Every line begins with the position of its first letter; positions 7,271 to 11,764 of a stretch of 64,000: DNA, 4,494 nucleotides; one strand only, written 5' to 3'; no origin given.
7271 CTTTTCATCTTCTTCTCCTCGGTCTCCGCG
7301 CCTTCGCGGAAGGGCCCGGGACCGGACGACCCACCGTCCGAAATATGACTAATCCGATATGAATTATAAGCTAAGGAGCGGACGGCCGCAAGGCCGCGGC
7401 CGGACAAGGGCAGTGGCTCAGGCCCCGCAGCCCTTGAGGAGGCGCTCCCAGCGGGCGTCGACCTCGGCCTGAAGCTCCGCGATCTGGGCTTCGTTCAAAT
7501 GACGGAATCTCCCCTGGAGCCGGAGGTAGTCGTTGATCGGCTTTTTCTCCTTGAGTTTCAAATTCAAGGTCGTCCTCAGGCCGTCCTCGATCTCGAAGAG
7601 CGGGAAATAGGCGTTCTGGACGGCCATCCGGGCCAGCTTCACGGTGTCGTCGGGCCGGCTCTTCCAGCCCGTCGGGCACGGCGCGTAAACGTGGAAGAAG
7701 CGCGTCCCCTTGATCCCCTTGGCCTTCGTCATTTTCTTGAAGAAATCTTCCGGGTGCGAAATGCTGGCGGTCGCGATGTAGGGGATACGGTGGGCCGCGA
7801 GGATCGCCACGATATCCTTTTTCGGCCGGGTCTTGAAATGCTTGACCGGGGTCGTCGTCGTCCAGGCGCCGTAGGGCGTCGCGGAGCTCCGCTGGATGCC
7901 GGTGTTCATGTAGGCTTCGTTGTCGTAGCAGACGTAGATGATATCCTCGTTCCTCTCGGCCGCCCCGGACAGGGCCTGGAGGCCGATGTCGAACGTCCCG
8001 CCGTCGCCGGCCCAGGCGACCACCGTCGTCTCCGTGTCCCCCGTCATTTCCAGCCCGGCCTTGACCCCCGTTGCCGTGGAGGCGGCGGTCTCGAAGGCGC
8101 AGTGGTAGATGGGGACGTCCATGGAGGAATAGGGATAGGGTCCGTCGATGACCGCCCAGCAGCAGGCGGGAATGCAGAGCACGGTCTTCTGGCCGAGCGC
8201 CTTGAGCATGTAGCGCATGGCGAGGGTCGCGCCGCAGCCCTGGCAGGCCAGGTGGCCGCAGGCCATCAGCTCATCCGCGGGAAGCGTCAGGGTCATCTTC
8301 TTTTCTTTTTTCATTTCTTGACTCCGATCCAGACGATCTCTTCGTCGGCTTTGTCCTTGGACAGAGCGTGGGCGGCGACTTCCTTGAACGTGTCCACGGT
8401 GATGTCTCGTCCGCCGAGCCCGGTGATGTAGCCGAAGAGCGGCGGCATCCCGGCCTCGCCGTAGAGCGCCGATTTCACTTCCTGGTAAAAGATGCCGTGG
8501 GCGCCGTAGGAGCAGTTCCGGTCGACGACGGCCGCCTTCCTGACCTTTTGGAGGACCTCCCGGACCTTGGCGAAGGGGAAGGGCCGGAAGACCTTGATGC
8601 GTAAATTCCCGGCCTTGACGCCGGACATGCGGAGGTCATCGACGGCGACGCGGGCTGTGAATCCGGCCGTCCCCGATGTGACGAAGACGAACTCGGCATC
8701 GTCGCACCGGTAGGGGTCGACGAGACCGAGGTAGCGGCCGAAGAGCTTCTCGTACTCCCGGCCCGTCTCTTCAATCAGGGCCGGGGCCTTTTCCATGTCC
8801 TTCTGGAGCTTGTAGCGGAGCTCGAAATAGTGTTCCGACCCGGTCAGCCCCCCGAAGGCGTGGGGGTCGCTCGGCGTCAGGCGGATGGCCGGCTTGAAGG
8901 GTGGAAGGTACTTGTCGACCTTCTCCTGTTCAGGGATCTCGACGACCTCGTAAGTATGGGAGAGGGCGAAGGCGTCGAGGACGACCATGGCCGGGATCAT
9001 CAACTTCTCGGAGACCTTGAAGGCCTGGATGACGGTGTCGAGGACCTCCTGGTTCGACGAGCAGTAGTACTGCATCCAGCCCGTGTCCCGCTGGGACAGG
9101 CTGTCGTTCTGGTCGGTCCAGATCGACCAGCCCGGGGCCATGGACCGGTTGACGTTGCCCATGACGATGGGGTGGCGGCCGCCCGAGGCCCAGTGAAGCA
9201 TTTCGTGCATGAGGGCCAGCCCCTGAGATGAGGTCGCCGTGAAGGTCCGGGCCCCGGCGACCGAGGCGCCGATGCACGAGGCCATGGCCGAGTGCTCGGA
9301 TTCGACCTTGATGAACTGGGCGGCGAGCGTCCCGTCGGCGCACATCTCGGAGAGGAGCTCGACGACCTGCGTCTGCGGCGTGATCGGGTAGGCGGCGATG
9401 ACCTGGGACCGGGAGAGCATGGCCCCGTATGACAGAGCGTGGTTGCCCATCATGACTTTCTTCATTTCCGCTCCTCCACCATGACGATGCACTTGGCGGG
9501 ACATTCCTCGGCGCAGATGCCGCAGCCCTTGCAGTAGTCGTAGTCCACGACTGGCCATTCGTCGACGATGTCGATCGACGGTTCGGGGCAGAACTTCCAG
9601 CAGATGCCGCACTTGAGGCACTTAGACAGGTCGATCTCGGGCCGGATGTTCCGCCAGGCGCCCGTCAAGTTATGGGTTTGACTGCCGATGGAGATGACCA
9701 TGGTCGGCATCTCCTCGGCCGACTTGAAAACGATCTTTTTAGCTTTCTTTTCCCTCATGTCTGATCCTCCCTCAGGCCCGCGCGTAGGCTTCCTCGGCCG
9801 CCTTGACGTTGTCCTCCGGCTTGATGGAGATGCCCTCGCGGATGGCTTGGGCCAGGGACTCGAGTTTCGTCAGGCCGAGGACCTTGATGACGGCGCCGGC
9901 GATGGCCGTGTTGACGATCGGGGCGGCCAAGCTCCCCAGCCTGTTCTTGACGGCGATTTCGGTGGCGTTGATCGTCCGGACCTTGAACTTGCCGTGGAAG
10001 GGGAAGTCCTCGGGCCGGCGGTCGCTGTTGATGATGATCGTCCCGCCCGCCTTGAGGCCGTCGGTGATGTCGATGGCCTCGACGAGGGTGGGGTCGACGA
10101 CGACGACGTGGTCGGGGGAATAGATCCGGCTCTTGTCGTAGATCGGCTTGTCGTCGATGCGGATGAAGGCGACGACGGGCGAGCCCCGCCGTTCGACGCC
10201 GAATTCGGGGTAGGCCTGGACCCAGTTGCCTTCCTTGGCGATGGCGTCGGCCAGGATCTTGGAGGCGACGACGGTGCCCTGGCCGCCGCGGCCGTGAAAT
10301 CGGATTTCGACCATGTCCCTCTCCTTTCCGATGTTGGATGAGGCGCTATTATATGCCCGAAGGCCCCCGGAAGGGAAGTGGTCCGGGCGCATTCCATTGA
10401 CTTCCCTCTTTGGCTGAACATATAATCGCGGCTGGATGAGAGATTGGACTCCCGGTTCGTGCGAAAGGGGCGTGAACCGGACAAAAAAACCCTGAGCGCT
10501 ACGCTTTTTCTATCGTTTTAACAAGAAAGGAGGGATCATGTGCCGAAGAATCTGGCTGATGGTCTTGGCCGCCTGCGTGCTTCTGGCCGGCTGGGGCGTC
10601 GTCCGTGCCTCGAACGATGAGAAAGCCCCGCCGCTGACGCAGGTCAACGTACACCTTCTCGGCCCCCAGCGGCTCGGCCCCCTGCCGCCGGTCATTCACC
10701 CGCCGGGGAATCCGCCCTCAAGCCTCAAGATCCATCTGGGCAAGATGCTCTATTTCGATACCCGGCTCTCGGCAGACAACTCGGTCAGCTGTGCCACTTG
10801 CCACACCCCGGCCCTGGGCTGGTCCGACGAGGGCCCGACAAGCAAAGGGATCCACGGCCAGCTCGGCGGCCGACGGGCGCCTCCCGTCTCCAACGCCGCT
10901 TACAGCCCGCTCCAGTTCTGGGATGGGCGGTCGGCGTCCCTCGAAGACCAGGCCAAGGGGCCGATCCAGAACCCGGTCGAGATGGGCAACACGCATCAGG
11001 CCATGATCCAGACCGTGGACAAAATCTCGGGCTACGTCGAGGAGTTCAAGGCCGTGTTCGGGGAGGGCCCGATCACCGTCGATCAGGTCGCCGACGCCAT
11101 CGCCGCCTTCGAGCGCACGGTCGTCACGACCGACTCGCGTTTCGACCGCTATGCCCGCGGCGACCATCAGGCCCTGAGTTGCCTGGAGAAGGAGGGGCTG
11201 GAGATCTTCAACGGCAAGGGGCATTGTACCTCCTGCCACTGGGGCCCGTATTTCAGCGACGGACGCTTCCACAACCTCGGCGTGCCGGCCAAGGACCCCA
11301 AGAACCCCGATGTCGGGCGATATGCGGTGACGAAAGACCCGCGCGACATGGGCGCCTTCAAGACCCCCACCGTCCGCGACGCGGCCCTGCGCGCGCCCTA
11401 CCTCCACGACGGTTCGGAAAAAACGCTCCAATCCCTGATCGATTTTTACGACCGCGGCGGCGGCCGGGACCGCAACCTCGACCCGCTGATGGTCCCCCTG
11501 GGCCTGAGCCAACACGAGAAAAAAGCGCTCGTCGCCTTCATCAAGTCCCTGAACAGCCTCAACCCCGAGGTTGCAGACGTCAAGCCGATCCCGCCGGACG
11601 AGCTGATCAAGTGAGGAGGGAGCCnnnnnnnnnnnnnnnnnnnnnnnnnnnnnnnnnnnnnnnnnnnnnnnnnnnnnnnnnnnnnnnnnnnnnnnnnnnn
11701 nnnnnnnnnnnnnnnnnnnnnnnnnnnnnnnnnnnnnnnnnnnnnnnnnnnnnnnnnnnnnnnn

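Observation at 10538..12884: MauG/CCP-type di-heme peroxidase directly followed by an outer-membrane beta-barrel carrying a single CxxCH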

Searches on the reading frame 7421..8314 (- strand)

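Call 83: search_protein_families(library=pfam, proteins=[window:7421-8314:-], max_evalue=0.0001)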
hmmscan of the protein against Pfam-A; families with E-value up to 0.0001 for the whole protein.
window:7421-8314:- (298 aa): 1 family
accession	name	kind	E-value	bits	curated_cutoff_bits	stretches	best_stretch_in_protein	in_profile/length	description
PF02775.26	TPP_enzyme_C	-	3.2e-21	76.1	21.9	1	68-209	24-151/151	Thiamine pyrophosphate enzyme, C-terminal TPP binding domain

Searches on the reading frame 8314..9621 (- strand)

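Call 83: search_protein_families(library=pfam, proteins=[window:8314-9621:-], max_evalue=0.0001)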
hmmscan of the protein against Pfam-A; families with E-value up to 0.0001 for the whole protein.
window:8314-9621:- (436 aa): 2 families
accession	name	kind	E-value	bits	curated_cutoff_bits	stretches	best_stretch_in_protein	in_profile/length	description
PF01855.24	POR_N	-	1.8e-73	247.6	27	1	66-285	2-228/231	Pyruvate flavodoxin/ferredoxin oxidoreductase, thiamine diP-bdg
PF17147.9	PFOR_II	-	3.4e-28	98.4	27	1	309-410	1-100/102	Pyruvate:ferredoxin oxidoreductase core domain II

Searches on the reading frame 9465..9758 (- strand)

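Call 83: search_protein_families(library=pfam, proteins=[window:9465-9758:-], max_evalue=0.0001)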
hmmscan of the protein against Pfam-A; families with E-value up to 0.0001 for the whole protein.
window:9465-9758:- (98 aa): 7 families
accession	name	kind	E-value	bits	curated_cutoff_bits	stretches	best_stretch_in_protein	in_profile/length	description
PF00037.32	Fer4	-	1.3e-11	44.2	21.1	2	69-91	1-23/24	4Fe-4S binding domain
PF13237.11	Fer4_10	-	3.5e-10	40.1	25.5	1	40-87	2-53/53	4Fe-4S dicluster domain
PF14697.11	Fer4_21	-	3.9e-10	40.1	35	1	41-93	2-59/59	4Fe-4S dicluster domain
PF12837.12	Fer4_6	-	1.8e-09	37.5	25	0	69-91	2-24/24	4Fe-4S binding domain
PF12797.12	Fer4_2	-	3.6e-09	36.4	24.5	0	69-88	3-22/22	4Fe-4S binding domain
PF12838.12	Fer4_7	-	1.6e-07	32.1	27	0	46-90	1-52/52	4Fe-4S dicluster domain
PF13187.11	Fer4_9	-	4.8e-07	30.1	27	0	28-59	34-49/52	4Fe-4S dicluster domain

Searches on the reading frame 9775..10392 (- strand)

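Call 83: search_protein_families(library=pfam, proteins=[window:9775-10392:-], max_evalue=0.0001)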
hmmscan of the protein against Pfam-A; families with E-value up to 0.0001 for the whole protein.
window:9775-10392:- (206 aa): 1 family
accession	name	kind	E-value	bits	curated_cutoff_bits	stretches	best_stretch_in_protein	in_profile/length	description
PF01558.24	POR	-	3.2e-41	141.8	27.4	1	36-204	1-173/173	Pyruvate ferredoxin/flavodoxin oxidoreductase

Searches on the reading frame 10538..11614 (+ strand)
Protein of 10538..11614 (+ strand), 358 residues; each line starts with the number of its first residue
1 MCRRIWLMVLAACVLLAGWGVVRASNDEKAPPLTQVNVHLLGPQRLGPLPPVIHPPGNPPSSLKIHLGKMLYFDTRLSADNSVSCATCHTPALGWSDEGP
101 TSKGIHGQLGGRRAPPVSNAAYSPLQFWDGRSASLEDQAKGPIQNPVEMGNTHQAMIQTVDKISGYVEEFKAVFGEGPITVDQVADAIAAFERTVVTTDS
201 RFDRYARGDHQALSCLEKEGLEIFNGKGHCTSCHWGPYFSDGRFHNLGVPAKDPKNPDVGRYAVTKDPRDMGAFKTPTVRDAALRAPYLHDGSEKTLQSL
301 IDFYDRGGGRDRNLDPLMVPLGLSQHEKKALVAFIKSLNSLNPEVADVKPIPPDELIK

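Call 3: search_protein_families(library=pfam, proteins=[window:10538-11614:+], max_evalue=1)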
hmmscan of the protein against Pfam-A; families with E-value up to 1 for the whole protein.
window:10538-11614:+ (358 aa): 9 families
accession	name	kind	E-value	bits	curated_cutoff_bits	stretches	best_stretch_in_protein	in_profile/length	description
PF03150.19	CCP_MauG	-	1.9e-60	204.2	25.6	2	64-210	3-148/149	Di-haem cytochrome c peroxidase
PF00034.26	Cytochrom_C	-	0.00037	22.2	21.3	1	68-150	4-63/90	Cytochrome c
PF09086.16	DUF1924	-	0.0052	17.6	22.5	1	64-93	7-37/96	Domain of unknown function (DUF1924)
PF13442.11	Cytochrome_CBB3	-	0.011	16.4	27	0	219-285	5-62/68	Cytochrome C oxidase, cbb3-type, subunit III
PF06537.16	DHOR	-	0.038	12.9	22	0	284-338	450-499/499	Di-haem oxidoreductase, putative peroxidase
PF21419.2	RoxA-like_Cyt-c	-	0.046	13.7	26.7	1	286-303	14-31/39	RoxA-like, cytochrome c-like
PF14522.11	Cytochrome_C7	-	0.066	13.5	24.8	0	79-92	9-23/67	Cytochrome c7 and related cytochrome c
PF09699.15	Paired_CXXCH_1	-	0.14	12.3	20.6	0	84-91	8-15/41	Doubled CXXCH motif (Paired_CXXCH_1)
PF24073.1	DUF7365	-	0.34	11.5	27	0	325-349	67-91/101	Coiled-coil region of unknown function (DUF7365)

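Call 4: search_protein_families(library=ncbifam, proteins=[window:10538-11614:+], max_evalue=1)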
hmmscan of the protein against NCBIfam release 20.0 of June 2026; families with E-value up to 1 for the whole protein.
window:10538-11614:+ (358 aa): 6 families
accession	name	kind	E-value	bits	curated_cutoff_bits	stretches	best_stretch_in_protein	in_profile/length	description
TIGR03791.1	TTQ_mauG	equivalog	6.3e-70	235.7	443.85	1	64-340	5-280/291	tryptophan tryptophylquinone biosynthesis enzyme MauG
TIGR04039.1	MXAN_0977_Heme2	hypoth_equivalog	3.2e-63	213.8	362.85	1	55-339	2-322/336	MbnH family di-heme enzyme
TIGR03981.2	SAM_quin_mod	hypoth_equivalog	1e-39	136.6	340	2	178-303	226-357/411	His-Xaa-Ser system-associated MauG-like protein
NF052341.1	hydrazine_gamma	equivalog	2.2e-06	26.9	625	1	273-337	280-338/339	hydrazine synthase subunit gamma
NF052342.1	hydrazine_BC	exception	0.0018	16.5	1250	1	273-337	631-689/690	hydrazine synthase subunit beta-gamma fusion subunit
NF040606.1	CytoC_perox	subfamily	0.86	8.7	150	0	286-301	438-453/524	di-heme-cytochrome C peroxidase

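Call 11: search_solved_structures(query=window:10538-11611:+, max_evalue=0.001, show_alignments=3)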
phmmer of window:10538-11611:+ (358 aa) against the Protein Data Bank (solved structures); distinct sequences matched with E-value up to 0.001: 30.
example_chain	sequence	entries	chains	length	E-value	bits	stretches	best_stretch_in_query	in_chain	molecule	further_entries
3hq9_A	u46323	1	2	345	8.6e-61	209.3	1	56-353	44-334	Cytochrome c551 peroxidase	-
3hq8_A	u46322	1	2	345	6e-60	206.5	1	56-353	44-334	Cytochrome c551 peroxidase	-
3o5c_A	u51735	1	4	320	9.9e-60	205.8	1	53-353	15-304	Cytochrome c551 peroxidase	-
3hq6_A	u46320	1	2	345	1.1e-59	205.7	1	56-353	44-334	Cytochrome c551 peroxidase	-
1iqc_A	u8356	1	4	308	3e-59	204.2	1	59-306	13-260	di-heme peroxidase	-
1nml_A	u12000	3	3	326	3.8e-59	203.9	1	48-353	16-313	di-haem cytochrome c peroxidase | Cytochrome c peroxidase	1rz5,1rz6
2c1u_A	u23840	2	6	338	1.2e-58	202.3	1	54-294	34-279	DI-HAEM CYTOCHROME C PEROXIDASE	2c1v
3hq7_A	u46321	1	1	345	1.2e-58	202.3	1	56-353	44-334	Cytochrome c551 peroxidase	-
4aal_A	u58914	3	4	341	1.2e-55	192.4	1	49-301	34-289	CYTOCHROME C551 PEROXIDASE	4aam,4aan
4aao_A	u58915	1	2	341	2e-55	191.7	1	49-301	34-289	CYTOCHROME C551 PEROXIDASE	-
1eb7_A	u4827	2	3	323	1.3e-54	188.9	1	48-302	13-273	CYTOCHROME C551 PEROXIDASE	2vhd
9qdt_A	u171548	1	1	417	3.7e-50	174.3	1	47-303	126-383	Probable cytochrome c peroxidase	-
1zzh_A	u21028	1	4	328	1.5e-48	169.1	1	58-302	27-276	cytochrome c peroxidase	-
6qkn_A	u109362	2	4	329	3.6e-47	164.5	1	48-303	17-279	Cytochrome-c peroxidase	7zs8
6fu3_A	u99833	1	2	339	3.9e-47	164.3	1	48-303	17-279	Protein CcpR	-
6e1c_A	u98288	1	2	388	7e-39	137.2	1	49-339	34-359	Di-heme enzyme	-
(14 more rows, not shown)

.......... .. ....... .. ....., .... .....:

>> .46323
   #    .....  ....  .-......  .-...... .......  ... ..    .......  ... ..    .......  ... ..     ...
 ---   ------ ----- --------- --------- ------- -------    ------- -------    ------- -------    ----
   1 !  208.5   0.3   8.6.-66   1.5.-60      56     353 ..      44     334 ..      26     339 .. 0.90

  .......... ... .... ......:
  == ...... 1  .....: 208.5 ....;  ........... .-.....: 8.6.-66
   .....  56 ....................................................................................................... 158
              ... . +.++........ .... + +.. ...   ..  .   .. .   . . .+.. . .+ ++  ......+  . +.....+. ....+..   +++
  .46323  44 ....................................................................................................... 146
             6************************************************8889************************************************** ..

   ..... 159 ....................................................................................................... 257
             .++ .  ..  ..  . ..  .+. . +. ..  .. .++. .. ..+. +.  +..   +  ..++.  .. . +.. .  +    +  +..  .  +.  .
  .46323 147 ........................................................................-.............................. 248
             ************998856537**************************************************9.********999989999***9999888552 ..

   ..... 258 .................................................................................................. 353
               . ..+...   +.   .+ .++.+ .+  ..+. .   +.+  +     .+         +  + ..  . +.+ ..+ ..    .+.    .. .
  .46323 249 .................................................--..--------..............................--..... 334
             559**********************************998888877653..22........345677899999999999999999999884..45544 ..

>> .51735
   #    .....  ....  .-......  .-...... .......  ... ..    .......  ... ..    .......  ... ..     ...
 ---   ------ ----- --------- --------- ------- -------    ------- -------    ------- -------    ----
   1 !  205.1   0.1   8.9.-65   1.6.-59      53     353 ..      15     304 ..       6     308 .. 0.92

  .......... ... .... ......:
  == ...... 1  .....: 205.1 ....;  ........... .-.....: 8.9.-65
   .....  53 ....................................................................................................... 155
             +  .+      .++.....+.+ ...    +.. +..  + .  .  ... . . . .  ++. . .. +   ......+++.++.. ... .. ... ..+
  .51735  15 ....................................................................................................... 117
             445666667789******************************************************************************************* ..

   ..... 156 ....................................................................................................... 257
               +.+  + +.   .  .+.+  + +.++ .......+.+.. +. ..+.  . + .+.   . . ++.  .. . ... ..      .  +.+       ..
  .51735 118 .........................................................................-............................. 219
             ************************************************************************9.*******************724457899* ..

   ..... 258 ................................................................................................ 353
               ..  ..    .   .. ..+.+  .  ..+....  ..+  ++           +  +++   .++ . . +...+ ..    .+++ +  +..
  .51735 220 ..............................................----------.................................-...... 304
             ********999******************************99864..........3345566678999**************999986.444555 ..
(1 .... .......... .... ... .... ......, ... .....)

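Call 69: find_related_loci(query=A5, collection=metagenome_contigs, flank=3000)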
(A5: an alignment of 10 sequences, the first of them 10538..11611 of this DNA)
Query A5 (358 aa) in metagenome_contigs; peptide patterns used: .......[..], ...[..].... (x = any residue, [..] = any of these).
600 stretches matched a pattern (row limit reached: there are more); 563 encode a relative of the query (tblastn E <= 1e-3); the best 80 are kept; 80 distinct loci.
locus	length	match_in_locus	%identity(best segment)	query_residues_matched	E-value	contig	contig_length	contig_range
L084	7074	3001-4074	85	1-358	0e+0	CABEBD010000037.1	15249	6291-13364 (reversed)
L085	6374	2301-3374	82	1-358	0e+0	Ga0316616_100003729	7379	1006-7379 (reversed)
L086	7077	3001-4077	79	1-358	0e+0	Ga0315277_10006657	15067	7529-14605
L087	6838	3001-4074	81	1-358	0e+0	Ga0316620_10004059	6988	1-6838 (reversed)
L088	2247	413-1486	78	1-358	0e+0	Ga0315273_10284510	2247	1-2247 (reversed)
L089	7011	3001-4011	83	20-356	0e+0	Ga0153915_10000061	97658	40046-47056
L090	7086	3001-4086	76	1-358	0e+0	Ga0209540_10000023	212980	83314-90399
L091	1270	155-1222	81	1-356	0e+0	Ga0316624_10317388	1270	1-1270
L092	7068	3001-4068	79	1-356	5e-180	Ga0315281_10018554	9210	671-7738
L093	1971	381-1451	68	1-358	3e-180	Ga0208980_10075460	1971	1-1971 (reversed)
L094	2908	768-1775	71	25-358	8e-176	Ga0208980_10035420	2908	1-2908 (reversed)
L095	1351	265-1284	70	21-358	3e-179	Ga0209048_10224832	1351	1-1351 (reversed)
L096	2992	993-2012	73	21-358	4e-172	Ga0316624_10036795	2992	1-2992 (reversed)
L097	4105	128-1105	71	33-356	1e-162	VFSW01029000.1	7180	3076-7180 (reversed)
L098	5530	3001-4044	66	5-358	2e-161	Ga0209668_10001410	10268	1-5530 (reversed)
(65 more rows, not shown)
